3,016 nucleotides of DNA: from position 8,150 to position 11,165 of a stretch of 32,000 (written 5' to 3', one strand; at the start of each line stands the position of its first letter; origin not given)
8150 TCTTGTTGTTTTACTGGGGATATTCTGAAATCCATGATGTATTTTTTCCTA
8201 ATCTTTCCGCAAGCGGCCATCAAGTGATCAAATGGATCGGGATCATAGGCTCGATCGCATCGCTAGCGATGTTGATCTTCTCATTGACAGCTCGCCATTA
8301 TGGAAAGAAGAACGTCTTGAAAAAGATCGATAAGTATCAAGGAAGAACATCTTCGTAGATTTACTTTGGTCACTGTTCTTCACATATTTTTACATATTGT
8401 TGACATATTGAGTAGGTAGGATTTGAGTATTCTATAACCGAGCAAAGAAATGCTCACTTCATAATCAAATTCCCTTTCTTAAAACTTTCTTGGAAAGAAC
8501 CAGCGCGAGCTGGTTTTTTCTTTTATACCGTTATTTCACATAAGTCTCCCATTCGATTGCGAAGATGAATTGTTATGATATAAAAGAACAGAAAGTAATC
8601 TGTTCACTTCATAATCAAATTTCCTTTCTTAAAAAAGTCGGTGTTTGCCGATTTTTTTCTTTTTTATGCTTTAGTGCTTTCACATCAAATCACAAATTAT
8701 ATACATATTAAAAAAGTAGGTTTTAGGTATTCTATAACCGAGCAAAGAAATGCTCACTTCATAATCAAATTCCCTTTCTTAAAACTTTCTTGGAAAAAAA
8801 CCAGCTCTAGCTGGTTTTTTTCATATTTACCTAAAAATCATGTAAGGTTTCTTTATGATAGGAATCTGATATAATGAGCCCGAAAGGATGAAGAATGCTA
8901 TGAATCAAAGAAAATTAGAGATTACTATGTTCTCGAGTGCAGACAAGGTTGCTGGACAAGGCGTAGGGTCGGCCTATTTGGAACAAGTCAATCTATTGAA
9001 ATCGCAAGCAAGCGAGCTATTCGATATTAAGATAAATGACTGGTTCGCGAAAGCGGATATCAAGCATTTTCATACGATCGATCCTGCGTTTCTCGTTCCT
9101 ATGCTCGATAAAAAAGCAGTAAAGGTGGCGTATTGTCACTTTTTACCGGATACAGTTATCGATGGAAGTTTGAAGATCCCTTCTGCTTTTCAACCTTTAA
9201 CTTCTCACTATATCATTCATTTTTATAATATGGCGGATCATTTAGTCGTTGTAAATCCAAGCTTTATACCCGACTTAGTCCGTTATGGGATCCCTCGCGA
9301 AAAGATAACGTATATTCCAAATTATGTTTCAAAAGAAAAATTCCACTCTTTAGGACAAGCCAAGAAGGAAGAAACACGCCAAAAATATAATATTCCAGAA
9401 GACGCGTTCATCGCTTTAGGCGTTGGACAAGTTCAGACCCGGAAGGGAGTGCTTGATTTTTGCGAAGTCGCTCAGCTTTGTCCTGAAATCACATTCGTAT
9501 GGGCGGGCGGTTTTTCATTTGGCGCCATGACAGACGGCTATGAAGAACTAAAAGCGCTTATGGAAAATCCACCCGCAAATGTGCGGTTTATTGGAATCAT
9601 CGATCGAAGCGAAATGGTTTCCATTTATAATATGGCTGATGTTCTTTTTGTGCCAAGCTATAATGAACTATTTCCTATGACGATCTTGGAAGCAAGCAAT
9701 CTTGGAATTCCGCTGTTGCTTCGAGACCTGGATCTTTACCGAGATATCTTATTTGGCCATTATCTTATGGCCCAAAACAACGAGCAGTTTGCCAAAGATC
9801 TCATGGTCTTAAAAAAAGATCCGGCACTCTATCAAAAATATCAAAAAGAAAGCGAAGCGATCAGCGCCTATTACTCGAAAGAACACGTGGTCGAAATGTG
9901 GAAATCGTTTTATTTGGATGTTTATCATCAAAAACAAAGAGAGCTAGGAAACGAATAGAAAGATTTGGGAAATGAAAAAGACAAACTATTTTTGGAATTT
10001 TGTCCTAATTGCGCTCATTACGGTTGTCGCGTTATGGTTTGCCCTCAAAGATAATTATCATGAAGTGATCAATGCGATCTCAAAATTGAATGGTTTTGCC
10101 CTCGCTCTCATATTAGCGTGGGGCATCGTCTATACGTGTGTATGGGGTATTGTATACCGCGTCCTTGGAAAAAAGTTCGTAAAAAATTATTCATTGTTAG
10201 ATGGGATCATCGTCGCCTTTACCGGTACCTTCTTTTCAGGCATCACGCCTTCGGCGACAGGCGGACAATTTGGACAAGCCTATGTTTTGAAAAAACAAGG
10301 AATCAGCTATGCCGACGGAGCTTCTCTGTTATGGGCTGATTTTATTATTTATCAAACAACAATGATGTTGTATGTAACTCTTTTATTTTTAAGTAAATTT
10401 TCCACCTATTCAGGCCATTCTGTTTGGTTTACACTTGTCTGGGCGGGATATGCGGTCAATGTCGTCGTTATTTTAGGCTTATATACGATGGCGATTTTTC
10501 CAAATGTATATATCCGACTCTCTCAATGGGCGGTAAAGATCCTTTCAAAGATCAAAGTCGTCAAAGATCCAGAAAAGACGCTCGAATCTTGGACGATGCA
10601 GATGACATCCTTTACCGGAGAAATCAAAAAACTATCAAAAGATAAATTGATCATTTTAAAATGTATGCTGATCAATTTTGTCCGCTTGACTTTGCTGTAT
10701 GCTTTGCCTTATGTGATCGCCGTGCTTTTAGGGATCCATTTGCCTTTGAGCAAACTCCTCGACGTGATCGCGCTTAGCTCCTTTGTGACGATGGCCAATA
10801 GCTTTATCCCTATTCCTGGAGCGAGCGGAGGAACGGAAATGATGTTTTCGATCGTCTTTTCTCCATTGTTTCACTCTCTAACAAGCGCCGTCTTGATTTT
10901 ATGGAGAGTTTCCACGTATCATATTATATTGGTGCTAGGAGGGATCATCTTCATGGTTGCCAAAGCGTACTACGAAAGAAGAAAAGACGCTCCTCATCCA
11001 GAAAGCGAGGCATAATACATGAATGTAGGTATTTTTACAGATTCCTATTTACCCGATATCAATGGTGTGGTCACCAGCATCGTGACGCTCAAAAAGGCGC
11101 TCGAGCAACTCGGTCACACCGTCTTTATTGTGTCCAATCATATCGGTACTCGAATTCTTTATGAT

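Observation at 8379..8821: Three tandem ~150-bp units that each look like an independent small-RNA gene with a CU-rich, anti-SD-like seed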

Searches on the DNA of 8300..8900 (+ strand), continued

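Call 32: search_with_rna_model(model_id=R1, sources=[window, L004, L005, L006, L007, L008, L009, L010, L011, L012, L013, L014, L015, L016, L017, L018, L019, L020, L021, L022, L023, L024, L025, L026, L027, L028, L029, L030, L031, L032, L033, L034, L035, L036, L037, L038, L039, L040, L041, L042, L043, L044, L045, L046, L047, L048, L049, L050, L051, L052, L053, L054, L055, L056, L057, L058, L059, L060, L061, L062, L063, L064, L065, L066, L067, L068, L069, L070, L071, L072, L073, L074, L075], max_evalue=1)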
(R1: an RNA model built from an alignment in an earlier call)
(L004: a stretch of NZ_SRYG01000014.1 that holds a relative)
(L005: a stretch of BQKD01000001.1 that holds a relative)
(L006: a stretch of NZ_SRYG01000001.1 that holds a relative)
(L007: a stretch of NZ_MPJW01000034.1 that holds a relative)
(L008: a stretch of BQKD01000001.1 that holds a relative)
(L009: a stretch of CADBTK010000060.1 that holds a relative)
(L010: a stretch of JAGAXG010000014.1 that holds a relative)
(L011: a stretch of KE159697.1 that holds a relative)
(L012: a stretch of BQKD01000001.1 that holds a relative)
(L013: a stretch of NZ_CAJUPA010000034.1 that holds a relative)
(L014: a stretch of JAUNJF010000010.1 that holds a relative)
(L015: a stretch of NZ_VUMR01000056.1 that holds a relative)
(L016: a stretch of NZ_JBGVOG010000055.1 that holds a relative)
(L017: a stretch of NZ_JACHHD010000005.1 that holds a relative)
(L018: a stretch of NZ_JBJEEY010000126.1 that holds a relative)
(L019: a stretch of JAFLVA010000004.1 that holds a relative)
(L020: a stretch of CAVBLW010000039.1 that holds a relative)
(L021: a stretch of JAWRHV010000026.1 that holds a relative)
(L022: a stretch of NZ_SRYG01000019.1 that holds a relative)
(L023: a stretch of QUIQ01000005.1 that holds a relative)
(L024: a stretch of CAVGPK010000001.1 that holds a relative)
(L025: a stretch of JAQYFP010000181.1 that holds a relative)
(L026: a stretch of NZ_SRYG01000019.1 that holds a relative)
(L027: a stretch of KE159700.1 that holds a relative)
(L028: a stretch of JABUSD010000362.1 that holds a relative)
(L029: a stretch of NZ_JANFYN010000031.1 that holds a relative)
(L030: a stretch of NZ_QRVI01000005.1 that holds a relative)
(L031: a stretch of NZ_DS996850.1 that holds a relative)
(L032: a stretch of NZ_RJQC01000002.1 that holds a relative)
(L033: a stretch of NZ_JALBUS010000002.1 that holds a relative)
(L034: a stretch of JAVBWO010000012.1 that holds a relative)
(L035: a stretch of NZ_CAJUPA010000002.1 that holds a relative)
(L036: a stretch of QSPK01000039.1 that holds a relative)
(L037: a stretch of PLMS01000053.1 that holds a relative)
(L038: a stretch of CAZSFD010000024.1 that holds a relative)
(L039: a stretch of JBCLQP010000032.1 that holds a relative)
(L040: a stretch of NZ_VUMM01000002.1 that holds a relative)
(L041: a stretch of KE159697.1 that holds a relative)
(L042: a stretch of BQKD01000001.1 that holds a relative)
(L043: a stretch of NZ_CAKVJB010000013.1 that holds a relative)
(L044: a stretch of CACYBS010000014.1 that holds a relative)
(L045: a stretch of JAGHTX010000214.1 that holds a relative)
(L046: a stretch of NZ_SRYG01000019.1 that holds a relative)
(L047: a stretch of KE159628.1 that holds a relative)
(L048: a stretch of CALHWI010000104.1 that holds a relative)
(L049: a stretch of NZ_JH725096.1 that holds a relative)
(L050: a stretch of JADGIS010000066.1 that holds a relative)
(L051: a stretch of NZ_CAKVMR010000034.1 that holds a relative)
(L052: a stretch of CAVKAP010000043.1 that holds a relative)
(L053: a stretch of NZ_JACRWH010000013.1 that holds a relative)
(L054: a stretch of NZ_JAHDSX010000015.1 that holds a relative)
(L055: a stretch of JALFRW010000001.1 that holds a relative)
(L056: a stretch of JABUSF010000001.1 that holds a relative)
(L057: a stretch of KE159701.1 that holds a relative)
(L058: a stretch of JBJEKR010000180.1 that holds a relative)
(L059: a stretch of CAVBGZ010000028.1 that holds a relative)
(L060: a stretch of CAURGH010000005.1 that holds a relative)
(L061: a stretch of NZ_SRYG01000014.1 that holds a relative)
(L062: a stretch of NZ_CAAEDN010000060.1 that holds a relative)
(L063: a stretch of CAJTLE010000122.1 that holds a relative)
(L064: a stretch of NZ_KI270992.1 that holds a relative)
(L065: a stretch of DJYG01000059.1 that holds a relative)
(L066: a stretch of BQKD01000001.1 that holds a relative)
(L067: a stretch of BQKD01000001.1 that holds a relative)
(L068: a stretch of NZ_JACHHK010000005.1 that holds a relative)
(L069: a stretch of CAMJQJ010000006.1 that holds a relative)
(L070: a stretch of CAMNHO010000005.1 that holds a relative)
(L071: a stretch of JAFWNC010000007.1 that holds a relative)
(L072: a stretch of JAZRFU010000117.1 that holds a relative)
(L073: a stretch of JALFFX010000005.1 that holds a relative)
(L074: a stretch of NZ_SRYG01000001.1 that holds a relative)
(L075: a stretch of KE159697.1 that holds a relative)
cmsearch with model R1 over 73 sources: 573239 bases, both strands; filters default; matches with E-value up to 1: 87.
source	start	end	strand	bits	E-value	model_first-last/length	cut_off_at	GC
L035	5474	5534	+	81.8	4.9e-17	1-60/60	no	0.36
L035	5182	5242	+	81.5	5.7e-17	1-60/60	no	0.38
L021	1845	1904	+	80.7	9.5e-17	1-60/60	no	0.32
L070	6768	6827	+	80.7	9.5e-17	1-60/60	no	0.32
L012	5950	6009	-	80.4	1.1e-16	1-60/60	no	0.35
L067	4319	4378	-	80.4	1.1e-16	1-60/60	no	0.35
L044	6923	6982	-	80.4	1.1e-16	1-60/60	no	0.38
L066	870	928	-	80.4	1.1e-16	1-60/60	no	0.32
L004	937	994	-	80.3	1.1e-16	1-60/60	no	0.33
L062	7505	7565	+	80.2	1.2e-16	1-60/60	no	0.36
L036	5067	5127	+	79.8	1.5e-16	1-60/60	no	0.36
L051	767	827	-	79.8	1.5e-16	1-60/60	no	0.36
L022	7623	7681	+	79.8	1.6e-16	1-60/60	no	0.34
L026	507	565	+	79.8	1.6e-16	1-60/60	no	0.34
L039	1397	1453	+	79.8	1.6e-16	1-60/60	no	0.35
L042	2142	2199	-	79.7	1.6e-16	1-60/60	no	0.34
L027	2268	2326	+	79.7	1.6e-16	1-60/60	no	0.34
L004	6888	6946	-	79.5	1.8e-16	1-60/60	no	0.34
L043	670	730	-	79.5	1.8e-16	1-60/60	no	0.34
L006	3647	3706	-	79.4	1.9e-16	1-60/60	no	0.37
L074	2403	2463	-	79.3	2e-16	1-60/60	no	0.33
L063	2292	2348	+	79.3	2.1e-16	1-60/60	no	0.37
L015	3574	3634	-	79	2.4e-16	1-60/60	no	0.36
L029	7471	7531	+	79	2.4e-16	1-60/60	no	0.36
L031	5786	5846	-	79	2.4e-16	1-60/60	no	0.36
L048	4076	4136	-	79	2.4e-16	1-60/60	no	0.36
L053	7556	7616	-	79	2.4e-16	1-60/60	no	0.36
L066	3115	3173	-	78.9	2.5e-16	1-60/60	no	0.36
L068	2443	2502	+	78.8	2.7e-16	1-60/60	no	0.35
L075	4391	4449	+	78.3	3.6e-16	1-60/60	no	0.31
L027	2022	2080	+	77.9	4.5e-16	1-60/60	no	0.37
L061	4902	4959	-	77.9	4.6e-16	1-60/60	no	0.31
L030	5105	5165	-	77.9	4.6e-16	1-60/60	no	0.36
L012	6256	6315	-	77.5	5.7e-16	1-60/60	no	0.32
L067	4625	4684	-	77.5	5.7e-16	1-60/60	no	0.32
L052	1750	1809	+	77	7.4e-16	1-60/60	no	0.37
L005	6355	6411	+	76.8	8.5e-16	1-60/60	no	0.37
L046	6523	6580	+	76.7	8.7e-16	1-60/60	no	0.33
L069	7874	7934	-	76.6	9.5e-16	1-60/60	no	0.41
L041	7100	7156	-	76.3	1.1e-15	1-60/60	no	0.32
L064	6493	6553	-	76.3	1.1e-15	1-60/60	no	0.39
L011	7838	7894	+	76.1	1.3e-15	1-60/60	no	0.33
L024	1831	1890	+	76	1.3e-15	1-60/60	no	0.37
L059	6898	6957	+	76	1.3e-15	1-60/60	no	0.37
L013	3958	4017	+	75.3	2e-15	1-60/60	no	0.37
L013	4250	4309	+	75.2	2e-15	1-60/60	no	0.37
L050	2103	2158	-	75.2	2.1e-15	1-60/60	no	0.34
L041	4192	4250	+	74.9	2.4e-15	1-60/60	no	0.37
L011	6300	6355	+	74.8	2.6e-15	1-60/60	no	0.32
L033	3599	3657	-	74.7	2.8e-15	1-60/60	no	0.32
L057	4485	4543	-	74.5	3e-15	1-60/60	no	0.31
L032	3647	3703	+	74.1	3.9e-15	1-60/60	no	0.32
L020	3687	3745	-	74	4e-15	1-60/60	no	0.34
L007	3022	3078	+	73.9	4.4e-15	1-60/60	no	0.33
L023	6704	6760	-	73.6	5.1e-15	1-60/60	no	0.35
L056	1180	1241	-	73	7e-15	1-60/60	no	0.39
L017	4597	4658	+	71.5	1.7e-14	1-60/60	no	0.37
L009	1047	1104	-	71.4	1.8e-14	1-60/60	no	0.33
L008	5762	5819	-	69.7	4.5e-14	1-60/60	no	0.33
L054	1548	1604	+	68.6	8.5e-14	1-60/60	no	0.39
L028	273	335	-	59.1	1.9e-11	1-60/60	no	0.32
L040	714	773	-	56.2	9.2e-11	1-60/60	no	0.3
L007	3543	3599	+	55.7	1.3e-10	1-60/60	no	0.33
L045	1520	1580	-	51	1.7e-09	1-60/60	no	0.26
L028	57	115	-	51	1.7e-09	1-60/60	no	0.29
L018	6886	6945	-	50.5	2.3e-09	1-60/60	no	0.3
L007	2846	2908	+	43.7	1.1e-07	1-60/60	no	0.35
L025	1059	1111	-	42.4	2.2e-07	1-60/60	no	0.36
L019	64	105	+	31.4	0.00011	2-46/60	no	0.14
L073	7446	7497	-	31.1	0.00013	1-60/60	no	0.27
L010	6469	6529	-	29.8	0.00027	1-60/60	no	0.25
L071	5140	5182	+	29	0.00044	1-60/60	no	0.19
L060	7794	7849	-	26.8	0.0015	1-60/60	no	0.23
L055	955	1011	+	24.5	0.0054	1-60/60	no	0.25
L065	840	883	-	23.9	0.0077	2-46/60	no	0.2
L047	2629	2670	+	22.4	0.018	2-46/60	no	0.29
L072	1044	1088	+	22.3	0.019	1-60/60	no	0.27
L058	7393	7450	+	21.6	0.028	1-60/60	no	0.24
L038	425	458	-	19.7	0.082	1-60/60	no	0.35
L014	1242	1272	+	18.2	0.19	1-60/60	no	0.32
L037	2031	2101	+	17.9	0.23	1-60/60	no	0.32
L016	727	764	+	17.1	0.36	2-46/60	no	0.29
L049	6867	6922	+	16.9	0.39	1-60/60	no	0.3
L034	3569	3617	-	16.8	0.42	1-60/60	no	0.33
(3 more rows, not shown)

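Call 44: search_dna_similar(query=window:8420-8525:+, collection=plasmids, mode=distant, max_evalue=0.01)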
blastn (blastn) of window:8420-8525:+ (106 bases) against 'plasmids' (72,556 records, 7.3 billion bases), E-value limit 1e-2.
No match.

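Call 61: search_with_rna_model(model_id=R1, sources=[window, L004, L005, L006, L007, L008, L009, L011, L012, L013, L015, L017, L018, L020, L021, L022, L023, L024, L025, L027, L028, L030, L032, L035, L039, L040, L041, L042, L044, L045, L046, L050, L054, L056, L057, L061, L062, L063, L064, L066, L068, L069, L074, L075, L076], max_evalue=0.000001, make_alignment=true)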
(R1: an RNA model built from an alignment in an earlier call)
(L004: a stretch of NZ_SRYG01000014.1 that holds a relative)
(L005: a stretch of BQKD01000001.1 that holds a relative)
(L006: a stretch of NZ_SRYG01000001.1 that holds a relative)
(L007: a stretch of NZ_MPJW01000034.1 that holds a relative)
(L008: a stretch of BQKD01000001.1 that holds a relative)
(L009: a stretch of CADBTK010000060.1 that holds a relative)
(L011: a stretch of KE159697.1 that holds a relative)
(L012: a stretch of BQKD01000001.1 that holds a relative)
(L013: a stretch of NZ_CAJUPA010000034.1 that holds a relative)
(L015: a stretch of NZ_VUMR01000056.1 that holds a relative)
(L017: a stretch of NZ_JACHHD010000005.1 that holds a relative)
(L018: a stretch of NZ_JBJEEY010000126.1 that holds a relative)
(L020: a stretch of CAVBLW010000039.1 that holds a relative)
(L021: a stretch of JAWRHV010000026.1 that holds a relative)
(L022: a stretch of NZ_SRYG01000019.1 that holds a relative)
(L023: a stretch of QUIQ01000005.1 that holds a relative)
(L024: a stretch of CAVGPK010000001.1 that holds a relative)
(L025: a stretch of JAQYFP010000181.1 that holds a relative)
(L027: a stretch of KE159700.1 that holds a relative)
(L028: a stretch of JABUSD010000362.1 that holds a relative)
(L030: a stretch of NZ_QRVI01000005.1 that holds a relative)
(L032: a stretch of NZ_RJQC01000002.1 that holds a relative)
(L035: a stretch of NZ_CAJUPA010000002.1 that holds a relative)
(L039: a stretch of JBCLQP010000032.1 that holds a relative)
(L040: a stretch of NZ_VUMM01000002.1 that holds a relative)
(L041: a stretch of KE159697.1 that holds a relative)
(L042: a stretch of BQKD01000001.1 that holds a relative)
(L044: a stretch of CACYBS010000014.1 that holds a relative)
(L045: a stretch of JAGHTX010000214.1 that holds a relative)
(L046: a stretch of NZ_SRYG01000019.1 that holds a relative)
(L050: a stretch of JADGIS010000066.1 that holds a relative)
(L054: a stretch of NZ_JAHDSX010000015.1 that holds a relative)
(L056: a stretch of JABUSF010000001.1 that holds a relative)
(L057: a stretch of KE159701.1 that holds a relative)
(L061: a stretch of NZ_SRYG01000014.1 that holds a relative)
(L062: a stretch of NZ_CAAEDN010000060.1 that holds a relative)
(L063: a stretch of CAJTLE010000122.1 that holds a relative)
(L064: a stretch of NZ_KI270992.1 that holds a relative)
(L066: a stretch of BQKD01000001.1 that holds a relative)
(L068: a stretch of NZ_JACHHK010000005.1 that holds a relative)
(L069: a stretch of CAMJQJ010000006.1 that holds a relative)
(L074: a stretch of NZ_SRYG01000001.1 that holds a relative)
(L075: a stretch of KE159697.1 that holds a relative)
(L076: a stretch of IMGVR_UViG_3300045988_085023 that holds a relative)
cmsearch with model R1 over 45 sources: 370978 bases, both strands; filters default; matches with E-value up to 0.000001: 58.
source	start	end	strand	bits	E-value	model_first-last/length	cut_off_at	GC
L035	5474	5534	+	81.8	3.2e-17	1-60/60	no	0.36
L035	5182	5242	+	81.5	3.7e-17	1-60/60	no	0.38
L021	1845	1904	+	80.7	6.1e-17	1-60/60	no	0.32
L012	5950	6009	-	80.4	7e-17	1-60/60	no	0.35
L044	6923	6982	-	80.4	7.2e-17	1-60/60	no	0.38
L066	870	928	-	80.4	7.2e-17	1-60/60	no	0.32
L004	937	994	-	80.3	7.3e-17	1-60/60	no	0.33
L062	7505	7565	+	80.2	7.9e-17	1-60/60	no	0.36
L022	7623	7681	+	79.8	1e-16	1-60/60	no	0.34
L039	1397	1453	+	79.8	1e-16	1-60/60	no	0.35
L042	2142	2199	-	79.7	1e-16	1-60/60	no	0.34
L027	2268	2326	+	79.7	1.1e-16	1-60/60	no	0.34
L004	6888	6946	-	79.5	1.1e-16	1-60/60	no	0.34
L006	3647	3706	-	79.4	1.3e-16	1-60/60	no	0.37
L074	2403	2463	-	79.3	1.3e-16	1-60/60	no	0.33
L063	2292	2348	+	79.3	1.3e-16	1-60/60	no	0.37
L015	3574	3634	-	79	1.5e-16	1-60/60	no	0.36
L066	3115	3173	-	78.9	1.6e-16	1-60/60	no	0.36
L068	2443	2502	+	78.8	1.8e-16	1-60/60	no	0.35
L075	4391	4449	+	78.3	2.3e-16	1-60/60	no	0.31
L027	2022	2080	+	77.9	2.9e-16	1-60/60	no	0.37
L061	4902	4959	-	77.9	3e-16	1-60/60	no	0.31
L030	5105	5165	-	77.9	3e-16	1-60/60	no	0.36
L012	6256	6315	-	77.5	3.7e-16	1-60/60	no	0.32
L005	6355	6411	+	76.8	5.5e-16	1-60/60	no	0.37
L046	6523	6580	+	76.7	5.6e-16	1-60/60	no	0.33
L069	7874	7934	-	76.6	6.1e-16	1-60/60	no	0.41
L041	7100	7156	-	76.3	7.2e-16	1-60/60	no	0.32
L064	6493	6553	-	76.3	7.3e-16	1-60/60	no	0.39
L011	7838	7894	+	76.1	8.2e-16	1-60/60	no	0.33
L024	1831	1890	+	76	8.3e-16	1-60/60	no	0.37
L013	3958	4017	+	75.3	1.3e-15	1-60/60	no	0.37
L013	4250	4309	+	75.2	1.3e-15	1-60/60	no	0.37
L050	2103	2158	-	75.2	1.3e-15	1-60/60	no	0.34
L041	4192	4250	+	74.9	1.5e-15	1-60/60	no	0.37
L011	6300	6355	+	74.8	1.7e-15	1-60/60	no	0.32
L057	4485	4543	-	74.5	2e-15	1-60/60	no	0.31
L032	3647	3703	+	74.1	2.5e-15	1-60/60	no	0.32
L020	3687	3745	-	74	2.6e-15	1-60/60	no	0.34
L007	3022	3078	+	73.9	2.8e-15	1-60/60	no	0.33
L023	6704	6760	-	73.6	3.3e-15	1-60/60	no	0.35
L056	1180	1241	-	73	4.5e-15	1-60/60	no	0.39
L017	4597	4658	+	71.5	1.1e-14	1-60/60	no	0.37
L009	1047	1104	-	71.4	1.1e-14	1-60/60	no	0.33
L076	14618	14679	-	70.2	2.3e-14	1-60/60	no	0.37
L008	5762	5819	-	69.7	2.9e-14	1-60/60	no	0.33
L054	1548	1604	+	68.6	5.5e-14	1-60/60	no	0.39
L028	273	335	-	59.1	1.2e-11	1-60/60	no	0.32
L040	714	773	-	56.2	5.9e-11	1-60/60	no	0.3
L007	3543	3599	+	55.7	8.2e-11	1-60/60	no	0.33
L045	1520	1580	-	51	1.1e-09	1-60/60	no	0.26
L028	57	115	-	51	1.1e-09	1-60/60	no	0.29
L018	6886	6945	-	50.5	1.5e-09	1-60/60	no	0.3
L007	2846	2908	+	43.7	7e-08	1-60/60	no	0.35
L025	1059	1111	-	42.4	1.5e-07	1-60/60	no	0.36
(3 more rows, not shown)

Alignment A3: 58 matches aligned to the model, 72 columns, each read 5' to 3' on its own strand. Consensus structure (alignment columns), stored with it:
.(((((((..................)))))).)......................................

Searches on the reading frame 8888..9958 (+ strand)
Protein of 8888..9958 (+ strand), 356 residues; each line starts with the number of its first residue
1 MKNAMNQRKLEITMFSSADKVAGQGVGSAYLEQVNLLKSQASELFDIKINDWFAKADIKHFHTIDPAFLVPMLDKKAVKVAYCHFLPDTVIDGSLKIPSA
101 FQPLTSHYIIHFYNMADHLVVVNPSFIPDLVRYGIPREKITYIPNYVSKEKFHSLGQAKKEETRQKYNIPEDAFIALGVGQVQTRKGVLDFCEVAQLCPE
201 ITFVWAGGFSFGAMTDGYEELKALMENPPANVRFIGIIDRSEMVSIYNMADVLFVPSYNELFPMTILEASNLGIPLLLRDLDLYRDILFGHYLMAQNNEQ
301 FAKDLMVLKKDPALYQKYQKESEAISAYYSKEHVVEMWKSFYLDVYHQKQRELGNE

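Call 9: search_protein_families(library=pfam, proteins=[window:8888-9958:+])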
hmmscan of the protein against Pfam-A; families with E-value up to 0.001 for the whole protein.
window:8888-9958:+ (356 aa): 4 families
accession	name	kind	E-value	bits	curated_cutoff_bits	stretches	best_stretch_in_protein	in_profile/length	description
PF00534.26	Glycos_transf_1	-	8.2e-20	71.5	26.4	1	160-322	2-169/172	Glycosyl transferases group 1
PF13692.12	Glyco_trans_1_4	-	5e-11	43.5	27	1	177-306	5-137/142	Glycosyl transferases group 1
PF13439.12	Glyco_transf_4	-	1.6e-09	38.5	28.5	1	49-148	64-167/170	Glycosyltransferase Family 4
PF13579.12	Glyco_trans_4_4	-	1.5e-05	25.8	29.7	1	55-145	71-157/158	Glycosyl transferase 4-like domain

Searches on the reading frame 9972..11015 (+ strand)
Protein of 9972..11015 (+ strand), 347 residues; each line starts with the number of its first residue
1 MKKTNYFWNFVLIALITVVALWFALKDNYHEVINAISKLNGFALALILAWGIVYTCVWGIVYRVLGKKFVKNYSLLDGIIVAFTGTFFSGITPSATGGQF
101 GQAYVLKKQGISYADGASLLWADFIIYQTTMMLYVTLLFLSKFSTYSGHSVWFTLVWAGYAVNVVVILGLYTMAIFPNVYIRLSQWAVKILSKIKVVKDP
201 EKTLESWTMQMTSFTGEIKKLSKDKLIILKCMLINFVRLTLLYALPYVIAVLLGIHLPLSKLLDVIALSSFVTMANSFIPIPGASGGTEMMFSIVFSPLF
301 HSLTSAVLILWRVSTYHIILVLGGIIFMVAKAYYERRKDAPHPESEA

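Call 9: search_protein_families(library=pfam, proteins=[window:9972-11015:+])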
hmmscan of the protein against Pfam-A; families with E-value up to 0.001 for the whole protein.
window:9972-11015:+ (347 aa): 1 family
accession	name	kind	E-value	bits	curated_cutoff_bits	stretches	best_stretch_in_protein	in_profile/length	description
PF03706.18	LPG_synthase_TM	-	9.4e-33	114.4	33.4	1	14-323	5-302/302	Lysylphosphatidylglycerol synthase TM region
